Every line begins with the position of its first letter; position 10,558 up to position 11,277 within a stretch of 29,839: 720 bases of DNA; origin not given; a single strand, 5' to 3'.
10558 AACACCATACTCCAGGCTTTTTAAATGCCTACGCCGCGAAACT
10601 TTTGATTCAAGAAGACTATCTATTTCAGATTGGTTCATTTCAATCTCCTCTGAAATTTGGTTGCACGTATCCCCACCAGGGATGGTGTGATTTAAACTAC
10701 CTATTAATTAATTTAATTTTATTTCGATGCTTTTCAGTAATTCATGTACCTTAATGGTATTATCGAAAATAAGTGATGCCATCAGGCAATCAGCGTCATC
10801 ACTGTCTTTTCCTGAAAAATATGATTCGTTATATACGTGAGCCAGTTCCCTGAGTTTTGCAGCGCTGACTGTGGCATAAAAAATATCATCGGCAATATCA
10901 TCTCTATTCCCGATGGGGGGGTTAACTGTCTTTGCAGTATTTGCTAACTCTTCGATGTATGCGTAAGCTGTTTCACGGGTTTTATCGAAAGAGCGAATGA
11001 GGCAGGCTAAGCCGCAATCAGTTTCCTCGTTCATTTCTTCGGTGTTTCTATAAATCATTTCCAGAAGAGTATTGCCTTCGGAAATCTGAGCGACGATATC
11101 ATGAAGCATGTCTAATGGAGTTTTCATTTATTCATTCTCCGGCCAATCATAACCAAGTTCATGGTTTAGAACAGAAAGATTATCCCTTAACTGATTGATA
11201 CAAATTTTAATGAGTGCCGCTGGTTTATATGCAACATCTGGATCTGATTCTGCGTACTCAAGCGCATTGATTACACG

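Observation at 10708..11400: AT-rich operon of two acidic small proteins as the first genes of the repressor-controlled pL transcript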

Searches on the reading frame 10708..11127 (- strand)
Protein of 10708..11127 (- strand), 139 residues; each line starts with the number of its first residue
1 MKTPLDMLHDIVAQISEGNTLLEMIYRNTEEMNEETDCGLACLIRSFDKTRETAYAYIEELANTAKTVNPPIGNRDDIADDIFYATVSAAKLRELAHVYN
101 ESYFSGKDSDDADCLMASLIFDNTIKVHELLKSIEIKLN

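Call 4: search_protein_families(library=pfam, proteins=[window:10708-11127:-], max_evalue=1)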
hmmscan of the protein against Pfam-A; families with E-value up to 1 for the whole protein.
window:10708-11127:- (139 aa): 0 families

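Call 5: search_protein_families(library=phrogs, proteins=[window:10708-11127:-], max_evalue=0.1)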
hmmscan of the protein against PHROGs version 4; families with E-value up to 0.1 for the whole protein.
window:10708-11127:- (139 aa): 3 families
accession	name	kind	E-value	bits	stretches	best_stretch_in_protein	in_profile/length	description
phrog_27579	-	unknown function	1.3e-73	246.6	1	1-139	1-138/138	-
phrog_6882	-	unknown function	5.3e-21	75.3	1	1-63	1-62/63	-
phrog_31717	-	unknown function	0.048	13.9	1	8-66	37-98/222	-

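Call 11: find_homologous_proteins(query=window:10708-11127:-)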
Query window:10708-11127:- (139 aa): 79 proteins with E <= 0.001 among 86 candidates.
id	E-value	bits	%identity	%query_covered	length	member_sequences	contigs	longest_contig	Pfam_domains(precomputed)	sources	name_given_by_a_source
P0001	7.8e-84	296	99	100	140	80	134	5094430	-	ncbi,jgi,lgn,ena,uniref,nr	ncbi:TPA: hypothetical protein PEQ97_000554 [Enterobacter hormaechei]|uniref:hypothetical protein n=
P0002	1.7e-75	269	90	100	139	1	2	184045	-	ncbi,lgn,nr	ncbi:hypothetical protein QBO93_001708 [Citrobacter freundii]|nr:hypothetical protein [Citrobacter f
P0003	4.1e-75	268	89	100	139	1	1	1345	-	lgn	-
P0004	1.8e-74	266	89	100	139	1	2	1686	-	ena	-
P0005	2.3e-74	265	89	99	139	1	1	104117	-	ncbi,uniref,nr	ncbi:hypothetical protein GTGU_01792 [Trabulsiella guamensis ATCC 49490]|uniref:Uncharacterized prot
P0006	2.8e-74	265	89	100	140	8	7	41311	-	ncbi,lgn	ncbi:TPA: hypothetical protein ACNVTG_004604 [Citrobacter amalonaticus]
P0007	5.5e-74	264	89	100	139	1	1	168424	-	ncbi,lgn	ncbi:TPA: hypothetical protein ACPT7W_000648 [Escherichia coli]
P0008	5.5e-74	264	89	100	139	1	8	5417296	-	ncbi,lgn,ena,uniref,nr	ncbi:hypothetical protein [Citrobacter amalonaticus]|uniref:hypothetical protein n=1 Tax=Citrobacter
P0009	4.8e-73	261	87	100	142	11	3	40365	-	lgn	-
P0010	9.2e-73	260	86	100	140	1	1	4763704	-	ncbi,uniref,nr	ncbi:hypothetical protein BN1086_00808 [Citrobacter koseri]|uniref:Uncharacterized protein n=1 Tax=C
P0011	2.3e-72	259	88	100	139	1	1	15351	-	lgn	-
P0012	1.8e-71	256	86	100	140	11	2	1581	-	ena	-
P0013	3.8e-71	255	84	100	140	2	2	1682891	-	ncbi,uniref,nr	ncbi:TPA: hypothetical protein MYU63_004910 [Citrobacter amalonaticus]|uniref:hypothetical protein n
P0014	1.7e-70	253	86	100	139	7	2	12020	-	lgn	-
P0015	5.0e-70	251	84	100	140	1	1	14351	-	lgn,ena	-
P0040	1.5e-37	146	81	65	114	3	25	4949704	-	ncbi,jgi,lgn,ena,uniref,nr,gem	ncbi:Uncharacterised protein [Enterobacter hormaechei]|uniref:hypothetical protein n=1 Tax=Enterobac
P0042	6.3e-33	131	77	63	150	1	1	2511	PF12844.14,PF01381.29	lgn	-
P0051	2.1e-30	123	50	100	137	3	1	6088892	-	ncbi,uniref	ncbi:hypothetical protein [Klebsiella oxytoca]|uniref:hypothetical protein n=1 Tax=Klebsiella oxytoc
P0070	7.5e-26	109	46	100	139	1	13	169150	-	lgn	-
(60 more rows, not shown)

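Call 21: search_protein_families(library=padloc, proteins=[window:10708-11127:-], max_evalue=1)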
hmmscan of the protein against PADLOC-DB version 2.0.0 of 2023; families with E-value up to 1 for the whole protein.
window:10708-11127:- (139 aa): 1 family
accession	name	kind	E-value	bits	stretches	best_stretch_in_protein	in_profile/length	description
PDLC02355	Lit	-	0.019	12.2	1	68-132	130-199/290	Lit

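Call 22: search_protein_families(library=ncbifam, proteins=[window:10708-11127:-], max_evalue=1)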
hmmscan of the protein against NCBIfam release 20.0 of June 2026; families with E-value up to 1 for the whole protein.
window:10708-11127:- (139 aa): 0 families

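Call 23: find_encoding_contigs(protein=P0051, flank=5000, max_places=3)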
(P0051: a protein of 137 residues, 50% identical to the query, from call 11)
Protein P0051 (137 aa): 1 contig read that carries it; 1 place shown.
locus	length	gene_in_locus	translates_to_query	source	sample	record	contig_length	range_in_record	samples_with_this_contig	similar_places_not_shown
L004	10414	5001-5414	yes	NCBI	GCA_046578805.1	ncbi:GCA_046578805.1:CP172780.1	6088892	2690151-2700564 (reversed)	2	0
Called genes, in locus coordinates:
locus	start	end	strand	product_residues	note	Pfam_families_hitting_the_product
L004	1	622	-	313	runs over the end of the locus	PF08273:Zn_Ribbon_Prim, PF23639:DUF7146, PF13362:Toprim_3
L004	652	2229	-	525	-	PF00270:DEAD, PF04851:ResIII, PF00271:Helicase_C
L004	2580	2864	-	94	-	-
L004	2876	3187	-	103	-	-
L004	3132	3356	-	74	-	PF09048:Cro (weak), PF14549:P22_Cro (weak), PF15943:YdaS_toxin, PF01381:HTH_3 (faint)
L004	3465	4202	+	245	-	PF01381:HTH_3 (faint), PF00717:Peptidase_S24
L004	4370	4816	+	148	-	PF01381:HTH_3 (weak), PF12844:HTH_19 (weak)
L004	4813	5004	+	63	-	-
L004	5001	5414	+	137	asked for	-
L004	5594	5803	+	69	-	-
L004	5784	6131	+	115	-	-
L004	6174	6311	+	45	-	-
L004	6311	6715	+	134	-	-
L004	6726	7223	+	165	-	-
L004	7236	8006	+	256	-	PF09669:Phage_pRha (weak)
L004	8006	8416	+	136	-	PF14354:Lar_restr_allev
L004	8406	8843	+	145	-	-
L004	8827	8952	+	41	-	-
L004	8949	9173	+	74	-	-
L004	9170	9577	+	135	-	-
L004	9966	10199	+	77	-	-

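Call 24: find_encoding_contigs(protein=P0070, flank=5000, max_places=3)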
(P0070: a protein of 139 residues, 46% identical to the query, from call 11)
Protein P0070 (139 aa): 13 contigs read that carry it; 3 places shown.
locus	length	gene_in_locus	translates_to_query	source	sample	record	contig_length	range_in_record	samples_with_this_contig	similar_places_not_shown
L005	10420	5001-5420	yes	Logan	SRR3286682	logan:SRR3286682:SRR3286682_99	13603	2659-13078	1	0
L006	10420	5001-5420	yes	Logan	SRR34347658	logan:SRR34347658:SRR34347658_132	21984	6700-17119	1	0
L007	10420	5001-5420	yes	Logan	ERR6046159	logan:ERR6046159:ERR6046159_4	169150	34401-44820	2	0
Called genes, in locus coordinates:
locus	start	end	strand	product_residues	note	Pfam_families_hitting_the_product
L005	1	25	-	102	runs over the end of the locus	-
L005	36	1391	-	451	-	PF00772:DnaB (weak), PF13481:AAA_25 (faint), PF03796:DnaB_C, PF06745:ATPase (faint)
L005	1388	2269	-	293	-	PF01695:IstB_IS21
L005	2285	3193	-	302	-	PF13730:HTH_36, PF00392:GntR (weak)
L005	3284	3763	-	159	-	-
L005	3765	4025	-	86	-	PF15943:YdaS_toxin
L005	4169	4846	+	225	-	PF01381:HTH_3, PF00717:Peptidase_S24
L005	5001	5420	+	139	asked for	-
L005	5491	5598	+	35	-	-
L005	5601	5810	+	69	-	-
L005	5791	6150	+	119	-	-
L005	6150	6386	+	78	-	-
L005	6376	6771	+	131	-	-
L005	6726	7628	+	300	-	PF10543:ORF6N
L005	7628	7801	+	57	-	PF14354:Lar_restr_allev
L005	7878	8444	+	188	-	-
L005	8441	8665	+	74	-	-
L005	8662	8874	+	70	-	-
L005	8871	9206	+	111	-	-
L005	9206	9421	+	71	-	-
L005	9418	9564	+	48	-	-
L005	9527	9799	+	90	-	PF13986:DUF4224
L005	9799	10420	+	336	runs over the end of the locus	PF22022:Phage_int_M, PF00589:Phage_integrase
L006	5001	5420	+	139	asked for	-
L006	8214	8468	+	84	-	PF14354:Lar_restr_allev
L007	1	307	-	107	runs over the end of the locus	-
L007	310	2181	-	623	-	PF13155:Toprim_2, PF13481:AAA_25, PF03796:DnaB_C (faint)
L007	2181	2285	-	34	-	-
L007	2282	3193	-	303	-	PF13730:HTH_36, PF00392:GntR (weak)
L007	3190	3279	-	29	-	-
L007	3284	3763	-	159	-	-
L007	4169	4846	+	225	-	PF01381:HTH_3, PF00717:Peptidase_S24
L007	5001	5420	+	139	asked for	-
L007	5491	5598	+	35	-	-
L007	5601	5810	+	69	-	-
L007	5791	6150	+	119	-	-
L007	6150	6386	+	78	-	-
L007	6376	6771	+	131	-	-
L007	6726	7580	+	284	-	PF10543:ORF6N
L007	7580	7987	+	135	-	PF14354:Lar_restr_allev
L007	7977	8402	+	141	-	-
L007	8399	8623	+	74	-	-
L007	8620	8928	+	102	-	-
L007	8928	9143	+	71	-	-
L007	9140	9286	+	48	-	-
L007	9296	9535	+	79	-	PF06806:DUF1233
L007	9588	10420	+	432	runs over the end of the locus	PF12167:Arm-DNA-bind_2, PF00589:Phage_integrase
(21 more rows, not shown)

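Call 25: find_encoding_contigs(protein=P0040, flank=5000, max_places=3)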
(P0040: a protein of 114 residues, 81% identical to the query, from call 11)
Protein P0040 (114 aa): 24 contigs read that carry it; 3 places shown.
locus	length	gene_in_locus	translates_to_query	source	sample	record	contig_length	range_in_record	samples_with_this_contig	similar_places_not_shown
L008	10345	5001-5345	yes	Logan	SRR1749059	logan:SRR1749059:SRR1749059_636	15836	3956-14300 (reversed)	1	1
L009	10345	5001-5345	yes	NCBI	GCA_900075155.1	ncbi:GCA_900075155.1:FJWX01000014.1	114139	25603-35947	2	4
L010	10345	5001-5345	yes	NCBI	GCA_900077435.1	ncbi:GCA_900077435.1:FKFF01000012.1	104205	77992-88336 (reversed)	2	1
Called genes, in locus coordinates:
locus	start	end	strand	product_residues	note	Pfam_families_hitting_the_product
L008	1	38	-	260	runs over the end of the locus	PF03589:Antiterm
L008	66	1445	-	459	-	PF00772:DnaB (weak), PF13481:AAA_25, PF03796:DnaB_C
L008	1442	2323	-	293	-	PF01695:IstB_IS21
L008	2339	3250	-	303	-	PF13730:HTH_36, PF00392:GntR (faint)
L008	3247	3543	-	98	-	-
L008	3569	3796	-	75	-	-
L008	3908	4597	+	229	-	PF01381:HTH_3 (weak), PF00717:Peptidase_S24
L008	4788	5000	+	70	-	-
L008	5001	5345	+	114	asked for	-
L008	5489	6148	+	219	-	-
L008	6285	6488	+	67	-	-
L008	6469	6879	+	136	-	-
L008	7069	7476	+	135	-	-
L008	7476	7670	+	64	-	-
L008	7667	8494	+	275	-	PF01145:Band_7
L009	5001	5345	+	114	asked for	-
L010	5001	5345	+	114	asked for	-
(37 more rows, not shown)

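Call 26: predict_structure(alignment_id=A1)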
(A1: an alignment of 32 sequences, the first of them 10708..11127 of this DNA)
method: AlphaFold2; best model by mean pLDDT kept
length: 139 residues; sequences in the alignment: 32
mean_pLDDT: 78.1   pTM: 0.42
mean pLDDT of the five models: 78.1, 77.9, 77.6, 77.2, 76.4
residues with pLDDT >= 90: 21; 70-90: 87; 50-70: 24; < 50: 7
segments of 3 or more residues with pLDDT < 50: 68-74
pLDDT, mean of each block of 10 residues (from residue 1): 82 91 88 86 90 88 63 59 81 78 59 71 80 77
secondary structure, 60 per line:
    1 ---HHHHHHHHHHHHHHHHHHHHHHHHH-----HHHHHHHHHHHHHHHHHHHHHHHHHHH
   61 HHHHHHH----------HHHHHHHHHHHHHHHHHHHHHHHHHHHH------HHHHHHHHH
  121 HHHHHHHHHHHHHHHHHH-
elements in order: H4-28 H34-67 H78-105 H112-138

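Call 31: fold_search(model_id=the predicted structure, library=pdb)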
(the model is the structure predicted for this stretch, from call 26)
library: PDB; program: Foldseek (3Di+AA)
matches with E <= 10: 59; with E <= 0.001: 0
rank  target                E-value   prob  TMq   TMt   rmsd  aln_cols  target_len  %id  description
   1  9g0c_A                7.6e-01  0.80  0.44  0.42  19.4       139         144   12  Structure of human Mical1 bMERB_V978A_V985A domain:Rab10 complex. (released 2025-07-02)
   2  9g0d_B                8.6e-01  0.75  0.42  0.41  18.6       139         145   12  Structure of human Mical1 bMERB_V978A domain:Rab10 complex. (released 2025-07-02)
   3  2q12                  2.0e+00  0.30  0.43  0.25  23.9       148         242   12  Crystal Structure of BAR domain of APPL1 (released 2007-08-14)
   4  8auw_D                2.1e+00  0.18  0.33  0.30  16.7       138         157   14  Cryo-EM structure of human BIRC6 in complex with SMAC. (released 2023-02-15)
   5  6nht_A                2.6e+00  0.07  0.23  0.20  18.9       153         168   14  Single particle reconstruction of the symmetric core an engineered protein scaffold (released 2019-05-08)
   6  8at3_D                2.6e+00  0.06  0.23  0.07  38.8       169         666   15  Structure of the augmin holocomplex in open conformation (released 2022-09-28)
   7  8at2_E                3.3e+00  0.05  0.21  0.08  38.5       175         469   14  Structure of the augmin TIII subcomplex (released 2022-09-28)
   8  6egc                  3.5e+00  0.23  0.44  0.42  11.5       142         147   18  Single-chain version of 2L4HC2_23 (PDB 5J0K) (released 2019-05-29)
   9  6j4m_A                3.5e+00  0.13  0.34  0.29  19.3       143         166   12  Thermal treated soybean seed H-2 ferritin (released 2019-09-18)
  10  6jx6_A                3.7e+00  0.20  0.37  0.34  18.4       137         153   14  Tetrameric form of Smac (released 2019-12-04)
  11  3hiu_C                3.9e+00  0.21  0.41  0.40  21.1       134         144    9  The crystal structure of protein (XCC3681) from Xanthomonas campestris pv. campestris str. ATCC 33913 (released 2009-07-14)
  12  7upq_J                3.9e+00  0.18  0.42  0.29  14.4       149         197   13  Crystal structure of designed heterotrimeric assembly DHT03_1arm_A21/B/C (released 2022-12-14)
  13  7upp_A                4.5e+00  0.16  0.41  0.19  14.2       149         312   12  Crystal structure of designed heterotrimeric assembly DHT03_2arm_A21/B21/C long (released 2022-12-14)
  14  8auw_C                4.7e+00  0.14  0.36  0.32  17.5       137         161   13  Cryo-EM structure of human BIRC6 in complex with SMAC. (released 2023-02-15)
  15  4tx5_A                4.7e+00  0.11  0.32  0.27  16.7       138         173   14  Crystal structure of Smac-DIABLO (in space group P65) (released 2015-07-15)
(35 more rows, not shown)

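Call 36: search_solved_structures(query=A1, max_evalue=10)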
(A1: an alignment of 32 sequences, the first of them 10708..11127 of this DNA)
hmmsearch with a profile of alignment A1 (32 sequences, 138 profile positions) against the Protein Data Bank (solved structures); distinct sequences matched with E-value up to 10: 2.
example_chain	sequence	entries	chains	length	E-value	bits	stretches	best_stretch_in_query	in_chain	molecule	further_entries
8a22_Ba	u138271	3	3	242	0.8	12.9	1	12-51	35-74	bS1m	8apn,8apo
3x0u_A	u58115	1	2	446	0.86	12.8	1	36-84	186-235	Uncharacterized protein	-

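Call 39: fold_search(model_id=the predicted structure, library=viral)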
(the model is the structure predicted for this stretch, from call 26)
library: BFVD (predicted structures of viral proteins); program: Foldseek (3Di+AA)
matches with E <= 10: 116; with E <= 0.001: 0
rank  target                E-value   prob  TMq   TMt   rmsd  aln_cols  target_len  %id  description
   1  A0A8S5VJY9            5.9e-01  0.44  0.34  0.35  14.4       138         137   14  (no name in the UniProt tables at hand)
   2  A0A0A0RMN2            8.0e-01  0.63  0.49  0.41   9.3       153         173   15  Uncharacterized protein [Bacillus phage Mater]
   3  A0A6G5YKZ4            9.6e-01  0.21  0.32  0.27  13.7       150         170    9  (no name in the UniProt tables at hand)
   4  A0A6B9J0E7            1.2e+00  0.44  0.42  0.38  14.6       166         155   11  (no name in the UniProt tables at hand)
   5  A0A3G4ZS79            1.2e+00  0.12  0.28  0.17  13.1       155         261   14  Uncharacterized protein [Edafosvirus sp.]
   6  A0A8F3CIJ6            1.5e+00  0.44  0.39  0.22  21.7       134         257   10  Uncharacterized protein [Ranid herpesvirus 4]
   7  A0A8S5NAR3            1.7e+00  0.82  0.38  0.71   7.8        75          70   19  Uncharacterized protein [Myoviridae sp. ctx322]
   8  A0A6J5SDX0            1.9e+00  0.30  0.43  0.41  15.2       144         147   12  Uncharacterized protein [uncultured Caudovirales phage]
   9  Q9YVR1                1.9e+00  0.25  0.40  0.14  32.1       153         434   14  Uncharacterized protein [Melanoplus sanguinipes entomopoxvirus]
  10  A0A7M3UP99            2.0e+00  0.21  0.38  0.09  12.2       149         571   13  Uncharacterized protein [Pyramimonas orientalis virus]
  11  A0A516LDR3            2.1e+00  0.25  0.39  0.09  21.3       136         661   12  (no name in the UniProt tables at hand)
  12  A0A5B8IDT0            2.4e+00  0.20  0.38  0.23  22.5       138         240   14  Uncharacterized protein [Mimiviridae sp. ChoanoV1]
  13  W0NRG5                2.5e+00  0.18  0.36  0.35  25.7       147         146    7  DNA-directed DNA polymerase (Fragment) [Pogona vitticeps erythrocytic iridovirus]
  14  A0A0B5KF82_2          2.7e+00  0.28  0.46  0.06  10.7       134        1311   16  RNA-directed RNA polymerase L [Sanxia Water Strider Virus 1]
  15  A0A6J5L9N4            2.7e+00  0.20  0.39  0.13  20.0       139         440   16  BaeS Signal transduction histidine kinase [uncultured Caudovirales phage]
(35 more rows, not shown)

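Call 40: search_dna_similar(query=window:10708-11127:-, collection=phages, mode=protein, max_evalue=0.001, max_rows=40)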
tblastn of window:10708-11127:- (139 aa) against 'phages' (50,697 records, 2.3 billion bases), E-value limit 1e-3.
Records with a match: 5; places in all: 5; records where one place covers at least 80% of the query: 2.
Best place of each record, by identity: 60-80% 1; <60% 4.
By first word of the organism name: Escherichia 3; Elizabethkingia 1; Klebsiella 1.
By host as written in the record: Elizabethkingia anophelis 1; Klebsiella pneumoniae ST16-OXA48 1; - 1; Escherichia coli strain EF467 1; Escherichia coli 1.
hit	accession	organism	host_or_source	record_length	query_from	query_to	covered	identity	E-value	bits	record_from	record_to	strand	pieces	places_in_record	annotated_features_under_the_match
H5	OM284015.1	Elizabethkingia phage EKP1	Elizabethkingia anophelis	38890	1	139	100%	73.1%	2e-52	226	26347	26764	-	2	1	hypothetical protein (x3)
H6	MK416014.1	Klebsiella phage ST16-OXA48phi5.3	Klebsiella pneumoniae ST16-OXA48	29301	1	138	99%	40.0%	3e-16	106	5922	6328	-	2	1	hypothetical protein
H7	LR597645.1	Escherichia phage Fraca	-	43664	1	62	45%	53.2%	4e-12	67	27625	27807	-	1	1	hypothetical protein (x2)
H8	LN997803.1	Escherichia phage phi467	Escherichia coli strain EF467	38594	1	69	50%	47.8%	3e-10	62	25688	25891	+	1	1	hypothetical protein (x2)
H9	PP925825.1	Escherichia phage SaltyDalty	Escherichia coli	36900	1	62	45%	51.6%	1e-11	66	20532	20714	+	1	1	hypothetical protein (x2)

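Call 42: get_annotated_region(hit=H7, flank=3000)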
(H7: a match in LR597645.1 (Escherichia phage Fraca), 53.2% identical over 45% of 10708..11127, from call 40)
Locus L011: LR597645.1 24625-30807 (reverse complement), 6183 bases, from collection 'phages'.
description: Escherichia phage Fraca genome assembly, chromosome: 1.
organism: Escherichia phage Fraca (NCBI taxid 2562643)
taxonomy: Viruses; Duplodnaviria; Heunggongvirae; Uroviricota; Caudoviricetes; Hendrixvirinae
host: -; source: -; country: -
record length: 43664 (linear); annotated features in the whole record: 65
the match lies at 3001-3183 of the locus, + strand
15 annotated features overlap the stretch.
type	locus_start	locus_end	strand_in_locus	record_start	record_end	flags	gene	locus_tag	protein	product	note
CDS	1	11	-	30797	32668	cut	-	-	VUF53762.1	DNA primase/helicase, phage-associated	-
CDS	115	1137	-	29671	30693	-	-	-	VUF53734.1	Primosomal protein I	-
CDS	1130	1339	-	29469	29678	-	-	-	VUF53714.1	hypothetical protein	-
CDS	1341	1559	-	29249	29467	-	-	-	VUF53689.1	hypothetical protein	-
CDS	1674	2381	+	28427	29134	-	-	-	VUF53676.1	COG2932: Predicted transcriptional regulator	-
CDS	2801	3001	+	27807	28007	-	-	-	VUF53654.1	hypothetical protein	-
CDS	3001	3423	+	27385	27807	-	-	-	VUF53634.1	hypothetical protein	-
CDS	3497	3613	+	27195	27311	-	-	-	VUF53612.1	hypothetical protein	-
CDS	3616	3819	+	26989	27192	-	-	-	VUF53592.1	hypothetical protein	-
CDS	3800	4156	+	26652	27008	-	-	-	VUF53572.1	Phage protein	-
CDS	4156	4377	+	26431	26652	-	-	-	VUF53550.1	hypothetical protein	-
CDS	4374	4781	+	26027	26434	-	-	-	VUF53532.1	Phage protein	-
CDS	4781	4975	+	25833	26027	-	-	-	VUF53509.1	hypothetical protein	-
CDS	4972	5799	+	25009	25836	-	-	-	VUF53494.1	Putative SPFH domain protein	-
CDS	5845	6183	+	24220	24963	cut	-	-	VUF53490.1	protein of the ORF6N superfamily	-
